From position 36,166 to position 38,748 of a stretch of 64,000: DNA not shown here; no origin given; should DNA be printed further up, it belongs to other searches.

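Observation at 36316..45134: Five-gene coupled exopolysaccharide machine mixing Bcs/Pss-type and Nfr-type components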

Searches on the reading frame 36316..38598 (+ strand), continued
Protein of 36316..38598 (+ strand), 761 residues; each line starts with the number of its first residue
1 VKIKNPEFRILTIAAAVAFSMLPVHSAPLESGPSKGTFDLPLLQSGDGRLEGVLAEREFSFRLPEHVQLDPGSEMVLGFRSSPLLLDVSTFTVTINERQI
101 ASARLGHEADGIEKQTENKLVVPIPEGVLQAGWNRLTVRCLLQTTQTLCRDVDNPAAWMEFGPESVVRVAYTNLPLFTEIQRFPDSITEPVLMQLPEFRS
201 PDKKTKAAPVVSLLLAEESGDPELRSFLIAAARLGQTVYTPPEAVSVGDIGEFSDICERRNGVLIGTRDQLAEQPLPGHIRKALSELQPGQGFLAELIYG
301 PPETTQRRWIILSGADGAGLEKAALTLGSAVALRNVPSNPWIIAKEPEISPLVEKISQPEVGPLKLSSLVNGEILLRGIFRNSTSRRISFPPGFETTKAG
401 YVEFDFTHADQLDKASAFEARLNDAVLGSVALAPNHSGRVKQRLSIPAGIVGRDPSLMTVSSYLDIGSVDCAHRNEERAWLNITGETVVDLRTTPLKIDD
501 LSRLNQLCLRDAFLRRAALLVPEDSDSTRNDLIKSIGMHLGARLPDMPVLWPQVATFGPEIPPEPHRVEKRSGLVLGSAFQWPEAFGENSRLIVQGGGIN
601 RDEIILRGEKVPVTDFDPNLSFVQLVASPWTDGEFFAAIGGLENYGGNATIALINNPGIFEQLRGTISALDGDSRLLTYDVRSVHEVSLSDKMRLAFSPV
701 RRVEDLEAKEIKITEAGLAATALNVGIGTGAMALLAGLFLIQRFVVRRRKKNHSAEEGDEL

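Call 85: get_annotated_region(hit=H2, flank=7000)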
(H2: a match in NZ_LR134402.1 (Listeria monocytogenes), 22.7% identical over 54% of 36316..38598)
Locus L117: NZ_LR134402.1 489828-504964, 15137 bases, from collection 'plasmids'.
description: Listeria monocytogenes strain NCTC7974 plasmid 5, complete sequence
organism: Listeria monocytogenes (NCBI taxid 1639)
taxonomy: Bacteria; Bacillota; Bacilli; Bacillales; Listeriaceae; Listeria; Listeria monocytogenes
host: -; source: Homo sapiens,Vein blood; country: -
typing (MOB-suite, as given by PLSDB): non-mobilizable
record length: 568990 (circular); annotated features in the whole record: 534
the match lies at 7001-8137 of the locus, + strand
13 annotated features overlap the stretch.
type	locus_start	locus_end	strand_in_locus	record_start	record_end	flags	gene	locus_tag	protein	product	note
CDS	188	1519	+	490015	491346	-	-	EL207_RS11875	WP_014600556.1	DUF1254 domain-containing protein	-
CDS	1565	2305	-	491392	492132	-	-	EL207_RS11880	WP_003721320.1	MerR family transcriptional regulator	GO:0006355 - regulation of DNA-templated transcription [Evidence IEA]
CDS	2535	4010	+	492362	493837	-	-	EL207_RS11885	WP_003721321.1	membrane protein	-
CDS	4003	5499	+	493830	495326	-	-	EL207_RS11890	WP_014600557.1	DUF2334 domain-containing protein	-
CDS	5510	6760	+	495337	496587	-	-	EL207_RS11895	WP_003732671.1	glycosyltransferase family 2 protein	-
CDS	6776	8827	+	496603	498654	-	-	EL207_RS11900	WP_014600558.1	cellulose biosynthesis cyclic di-GMP-binding regulatory protein BcsB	GO:0006011 - UDP-glucose metabolic process [Evidence IEA]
CDS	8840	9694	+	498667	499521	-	-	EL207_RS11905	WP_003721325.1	diguanylate cyclase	-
CDS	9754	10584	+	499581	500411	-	-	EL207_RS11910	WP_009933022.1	methyltransferase domain-containing protein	-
CDS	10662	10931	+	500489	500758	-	-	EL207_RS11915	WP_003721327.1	ACT domain-containing protein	-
CDS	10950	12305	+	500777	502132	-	-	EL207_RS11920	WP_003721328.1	PFL family protein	-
CDS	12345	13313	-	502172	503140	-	-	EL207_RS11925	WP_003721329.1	LacI family DNA-binding transcriptional regulator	-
CDS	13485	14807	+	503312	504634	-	-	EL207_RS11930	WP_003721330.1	6-phospho-beta-glucosidase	GO:0005975 - carbohydrate metabolic process [Evidence IEA]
CDS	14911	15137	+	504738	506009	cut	-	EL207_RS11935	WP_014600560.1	Zn-dependent hydrolase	-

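Call 93: search_protein_families(library=pfam, proteins=[L117:2535-4007:+, L117:4003-5496:+], max_evalue=0.001)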
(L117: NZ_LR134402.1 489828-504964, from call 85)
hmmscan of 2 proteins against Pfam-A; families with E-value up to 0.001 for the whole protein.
L117:2535-4007:+ (491 aa): 0 families

L117:4003-5496:+ (498 aa): 1 family
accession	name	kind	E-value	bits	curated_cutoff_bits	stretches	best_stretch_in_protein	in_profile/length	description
PF10096.14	DUF2334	-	5.3e-05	23.3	26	1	219-277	9-71/203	Uncharacterized protein conserved in bacteria (DUF2334)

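Call 110: search_protein_representatives(alignment_id=A1)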
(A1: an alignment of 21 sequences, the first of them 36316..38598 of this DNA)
Query: 21 sequences, 762 profile positions. Proteins with E-value up to 0.001 (for the whole library): 2007; up to 1e-10: 1254; up to 1e-30: 212. The best 150 are listed.
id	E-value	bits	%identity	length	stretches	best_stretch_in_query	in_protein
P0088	0.0e+00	1050.4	-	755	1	14-760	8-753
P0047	0.0e+00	1034.1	-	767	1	9-760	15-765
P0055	5.2e-295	996.9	-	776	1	27-754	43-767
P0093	5.9e-248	841.3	-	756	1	2-751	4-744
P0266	2.3e-222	756.7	-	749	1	26-754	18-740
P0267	1.9e-217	740.4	-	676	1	22-643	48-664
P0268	2.3e-202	690.5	-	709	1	11-756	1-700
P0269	5.9e-200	682.6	-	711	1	56-747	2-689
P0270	9.2e-199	678.6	-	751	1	17-755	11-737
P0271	2.6e-192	657.3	-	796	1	16-754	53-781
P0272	6.8e-192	655.9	-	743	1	33-752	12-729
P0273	1.7e-182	624.8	-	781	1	21-752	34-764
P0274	9.7e-181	619.0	-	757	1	19-753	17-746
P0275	2.4e-176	604.5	-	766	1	30-746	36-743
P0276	9.9e-175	599.1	-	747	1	33-753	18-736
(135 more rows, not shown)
